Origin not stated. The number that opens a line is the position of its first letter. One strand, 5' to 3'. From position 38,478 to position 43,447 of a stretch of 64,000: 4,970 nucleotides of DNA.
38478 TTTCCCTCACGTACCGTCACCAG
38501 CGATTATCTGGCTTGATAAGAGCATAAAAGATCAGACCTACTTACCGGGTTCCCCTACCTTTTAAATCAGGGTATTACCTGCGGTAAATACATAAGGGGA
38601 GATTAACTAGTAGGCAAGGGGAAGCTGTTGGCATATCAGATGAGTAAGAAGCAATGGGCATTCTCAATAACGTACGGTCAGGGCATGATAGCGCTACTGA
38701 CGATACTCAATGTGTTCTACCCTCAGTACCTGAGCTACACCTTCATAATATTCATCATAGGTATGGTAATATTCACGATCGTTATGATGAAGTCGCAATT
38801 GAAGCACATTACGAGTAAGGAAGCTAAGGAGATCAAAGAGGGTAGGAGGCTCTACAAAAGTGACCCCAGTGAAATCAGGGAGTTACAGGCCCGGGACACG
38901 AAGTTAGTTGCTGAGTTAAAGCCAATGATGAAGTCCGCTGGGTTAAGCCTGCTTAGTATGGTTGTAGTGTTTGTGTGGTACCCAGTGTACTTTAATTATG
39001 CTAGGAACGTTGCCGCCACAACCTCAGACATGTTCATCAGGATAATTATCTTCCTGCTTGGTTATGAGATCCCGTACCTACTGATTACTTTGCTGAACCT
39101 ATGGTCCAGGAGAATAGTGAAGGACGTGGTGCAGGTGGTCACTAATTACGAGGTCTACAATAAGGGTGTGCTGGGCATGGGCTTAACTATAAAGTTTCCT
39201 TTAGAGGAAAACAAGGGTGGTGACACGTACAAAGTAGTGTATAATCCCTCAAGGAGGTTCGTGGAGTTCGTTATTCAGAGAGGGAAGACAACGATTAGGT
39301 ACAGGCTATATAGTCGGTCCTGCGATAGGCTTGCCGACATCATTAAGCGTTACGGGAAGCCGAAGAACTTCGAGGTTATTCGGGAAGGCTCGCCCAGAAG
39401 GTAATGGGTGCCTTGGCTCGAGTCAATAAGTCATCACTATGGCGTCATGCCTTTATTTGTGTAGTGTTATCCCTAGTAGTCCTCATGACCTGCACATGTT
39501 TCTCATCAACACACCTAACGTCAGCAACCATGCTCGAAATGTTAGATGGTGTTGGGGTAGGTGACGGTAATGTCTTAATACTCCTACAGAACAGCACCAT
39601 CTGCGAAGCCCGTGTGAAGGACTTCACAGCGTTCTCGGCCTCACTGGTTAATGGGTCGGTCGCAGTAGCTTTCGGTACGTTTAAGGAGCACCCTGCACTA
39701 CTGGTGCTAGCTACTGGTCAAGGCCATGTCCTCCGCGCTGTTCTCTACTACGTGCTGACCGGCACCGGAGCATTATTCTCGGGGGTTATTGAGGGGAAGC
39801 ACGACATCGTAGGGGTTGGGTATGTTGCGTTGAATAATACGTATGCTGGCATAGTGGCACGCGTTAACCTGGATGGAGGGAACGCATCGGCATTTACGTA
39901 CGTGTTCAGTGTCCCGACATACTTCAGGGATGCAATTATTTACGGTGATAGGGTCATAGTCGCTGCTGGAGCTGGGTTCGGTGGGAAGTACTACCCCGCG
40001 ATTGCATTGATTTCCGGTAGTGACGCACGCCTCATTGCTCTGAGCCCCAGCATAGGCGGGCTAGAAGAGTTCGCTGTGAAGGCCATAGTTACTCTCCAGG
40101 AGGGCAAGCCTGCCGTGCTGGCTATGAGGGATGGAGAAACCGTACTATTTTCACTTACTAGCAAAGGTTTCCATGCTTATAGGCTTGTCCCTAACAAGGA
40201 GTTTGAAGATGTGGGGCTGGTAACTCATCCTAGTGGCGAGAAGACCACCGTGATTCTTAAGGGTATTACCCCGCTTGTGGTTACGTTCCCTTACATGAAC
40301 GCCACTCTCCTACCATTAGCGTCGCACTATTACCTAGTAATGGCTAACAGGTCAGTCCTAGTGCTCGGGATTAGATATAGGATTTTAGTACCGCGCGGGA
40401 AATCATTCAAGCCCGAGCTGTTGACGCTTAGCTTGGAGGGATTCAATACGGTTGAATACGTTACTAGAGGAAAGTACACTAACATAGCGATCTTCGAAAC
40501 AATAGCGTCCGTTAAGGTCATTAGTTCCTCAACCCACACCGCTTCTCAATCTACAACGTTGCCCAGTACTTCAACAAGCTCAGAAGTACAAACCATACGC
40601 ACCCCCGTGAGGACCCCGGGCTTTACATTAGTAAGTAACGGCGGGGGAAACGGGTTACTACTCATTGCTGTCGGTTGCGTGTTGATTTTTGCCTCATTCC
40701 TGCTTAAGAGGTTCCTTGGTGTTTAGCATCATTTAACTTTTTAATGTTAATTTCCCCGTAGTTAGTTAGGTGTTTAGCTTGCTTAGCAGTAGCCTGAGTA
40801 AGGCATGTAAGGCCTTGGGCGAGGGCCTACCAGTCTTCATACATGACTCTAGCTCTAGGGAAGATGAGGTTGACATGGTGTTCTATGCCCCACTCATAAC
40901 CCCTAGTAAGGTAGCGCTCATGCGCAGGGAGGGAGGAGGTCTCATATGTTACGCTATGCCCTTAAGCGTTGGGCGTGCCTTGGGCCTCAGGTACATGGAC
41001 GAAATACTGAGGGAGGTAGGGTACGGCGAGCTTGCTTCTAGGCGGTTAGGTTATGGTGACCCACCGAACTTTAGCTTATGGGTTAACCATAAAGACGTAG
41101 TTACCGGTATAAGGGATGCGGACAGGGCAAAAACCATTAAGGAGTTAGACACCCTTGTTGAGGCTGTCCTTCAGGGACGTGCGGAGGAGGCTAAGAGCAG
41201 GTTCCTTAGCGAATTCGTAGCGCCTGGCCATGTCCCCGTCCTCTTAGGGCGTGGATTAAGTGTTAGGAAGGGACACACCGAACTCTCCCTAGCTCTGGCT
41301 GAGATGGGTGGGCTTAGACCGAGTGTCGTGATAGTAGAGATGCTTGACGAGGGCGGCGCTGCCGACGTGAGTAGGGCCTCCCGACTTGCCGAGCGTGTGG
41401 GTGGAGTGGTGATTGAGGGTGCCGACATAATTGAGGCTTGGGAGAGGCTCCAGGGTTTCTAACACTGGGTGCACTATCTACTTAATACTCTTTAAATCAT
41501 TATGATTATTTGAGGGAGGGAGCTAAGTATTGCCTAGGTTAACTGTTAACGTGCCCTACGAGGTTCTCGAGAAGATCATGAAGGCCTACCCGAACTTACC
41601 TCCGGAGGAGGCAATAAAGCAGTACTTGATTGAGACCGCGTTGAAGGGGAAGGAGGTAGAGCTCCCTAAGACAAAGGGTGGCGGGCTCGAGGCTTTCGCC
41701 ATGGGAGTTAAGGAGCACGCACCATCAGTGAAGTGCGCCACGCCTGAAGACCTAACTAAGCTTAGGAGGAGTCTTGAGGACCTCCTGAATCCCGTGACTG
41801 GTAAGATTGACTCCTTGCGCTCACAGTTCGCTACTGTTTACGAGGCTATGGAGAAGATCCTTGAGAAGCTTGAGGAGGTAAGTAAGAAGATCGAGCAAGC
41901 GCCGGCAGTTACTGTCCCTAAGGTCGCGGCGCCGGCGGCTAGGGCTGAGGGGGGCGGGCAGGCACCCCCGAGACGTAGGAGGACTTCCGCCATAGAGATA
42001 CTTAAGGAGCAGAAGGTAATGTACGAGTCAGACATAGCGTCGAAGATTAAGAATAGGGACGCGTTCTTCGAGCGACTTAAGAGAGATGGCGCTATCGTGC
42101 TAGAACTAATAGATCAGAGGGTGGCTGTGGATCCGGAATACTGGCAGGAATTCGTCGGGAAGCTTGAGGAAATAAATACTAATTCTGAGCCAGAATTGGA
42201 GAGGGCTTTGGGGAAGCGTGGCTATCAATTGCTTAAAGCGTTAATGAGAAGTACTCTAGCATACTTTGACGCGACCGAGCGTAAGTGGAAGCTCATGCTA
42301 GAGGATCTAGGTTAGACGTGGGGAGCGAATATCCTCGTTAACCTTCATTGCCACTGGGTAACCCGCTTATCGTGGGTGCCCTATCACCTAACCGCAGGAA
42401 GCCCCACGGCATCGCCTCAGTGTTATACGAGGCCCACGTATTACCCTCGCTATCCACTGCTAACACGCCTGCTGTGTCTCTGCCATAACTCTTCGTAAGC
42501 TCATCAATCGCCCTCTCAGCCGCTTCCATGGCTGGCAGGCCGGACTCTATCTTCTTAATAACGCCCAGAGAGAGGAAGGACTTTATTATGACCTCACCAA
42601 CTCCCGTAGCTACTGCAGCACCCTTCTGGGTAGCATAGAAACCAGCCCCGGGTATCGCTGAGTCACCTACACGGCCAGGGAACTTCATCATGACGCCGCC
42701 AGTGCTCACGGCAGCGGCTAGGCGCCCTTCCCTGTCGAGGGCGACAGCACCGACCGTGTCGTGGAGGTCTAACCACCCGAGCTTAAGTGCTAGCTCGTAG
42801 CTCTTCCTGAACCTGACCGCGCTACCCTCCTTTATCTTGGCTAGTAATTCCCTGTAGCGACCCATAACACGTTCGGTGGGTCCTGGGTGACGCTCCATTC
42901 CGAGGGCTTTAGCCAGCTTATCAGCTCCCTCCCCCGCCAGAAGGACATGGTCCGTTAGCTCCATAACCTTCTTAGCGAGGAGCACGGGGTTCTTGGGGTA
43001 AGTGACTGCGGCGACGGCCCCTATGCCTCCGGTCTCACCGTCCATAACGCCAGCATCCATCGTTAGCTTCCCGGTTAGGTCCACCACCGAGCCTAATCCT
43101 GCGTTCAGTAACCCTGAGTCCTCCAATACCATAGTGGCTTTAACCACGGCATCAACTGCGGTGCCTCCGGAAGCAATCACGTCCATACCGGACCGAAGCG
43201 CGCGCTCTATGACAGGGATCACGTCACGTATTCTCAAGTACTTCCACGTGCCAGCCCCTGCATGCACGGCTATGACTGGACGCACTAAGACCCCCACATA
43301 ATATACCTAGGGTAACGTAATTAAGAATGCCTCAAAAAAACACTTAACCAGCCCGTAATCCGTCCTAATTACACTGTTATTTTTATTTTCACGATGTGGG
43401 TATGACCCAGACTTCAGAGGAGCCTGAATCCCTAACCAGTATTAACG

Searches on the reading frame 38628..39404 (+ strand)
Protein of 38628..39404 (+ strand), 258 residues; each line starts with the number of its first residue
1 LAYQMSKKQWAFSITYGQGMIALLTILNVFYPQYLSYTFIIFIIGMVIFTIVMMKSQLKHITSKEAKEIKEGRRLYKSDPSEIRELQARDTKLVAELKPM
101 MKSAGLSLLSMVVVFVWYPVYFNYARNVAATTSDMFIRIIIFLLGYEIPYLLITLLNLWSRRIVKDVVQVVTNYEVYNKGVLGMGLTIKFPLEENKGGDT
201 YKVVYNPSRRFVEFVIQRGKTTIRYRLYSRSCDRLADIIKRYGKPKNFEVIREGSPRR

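Call 72: search_protein_families(library=pfam, proteins=[window:38628-39404:+], max_evalue=0.001)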
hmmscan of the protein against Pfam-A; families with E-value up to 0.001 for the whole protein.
window:38628-39404:+ (258 aa): 1 family
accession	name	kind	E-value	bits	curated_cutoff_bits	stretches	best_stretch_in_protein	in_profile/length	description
PF09973.14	DUF2208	-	3.7e-42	145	24.3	1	17-242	6-231/231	Predicted membrane protein (DUF2208)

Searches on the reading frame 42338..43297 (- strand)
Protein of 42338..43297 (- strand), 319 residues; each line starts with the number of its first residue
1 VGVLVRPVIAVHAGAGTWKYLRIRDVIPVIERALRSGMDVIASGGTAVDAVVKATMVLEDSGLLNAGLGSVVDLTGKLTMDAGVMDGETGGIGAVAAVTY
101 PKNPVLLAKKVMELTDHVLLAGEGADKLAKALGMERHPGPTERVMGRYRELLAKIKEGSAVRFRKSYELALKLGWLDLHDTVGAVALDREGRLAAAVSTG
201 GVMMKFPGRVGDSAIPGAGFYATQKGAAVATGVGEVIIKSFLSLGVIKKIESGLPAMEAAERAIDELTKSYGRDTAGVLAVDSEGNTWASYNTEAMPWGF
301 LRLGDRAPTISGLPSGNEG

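Call 72: search_protein_families(library=pfam, proteins=[window:42338-43297:-], max_evalue=0.001)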
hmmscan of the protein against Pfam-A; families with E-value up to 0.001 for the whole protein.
window:42338-43297:- (319 aa): 1 family
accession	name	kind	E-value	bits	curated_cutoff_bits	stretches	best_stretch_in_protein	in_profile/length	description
PF01112.23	Asparaginase_2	-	6.2e-79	265.8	27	1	7-301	1-298/309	Asparaginase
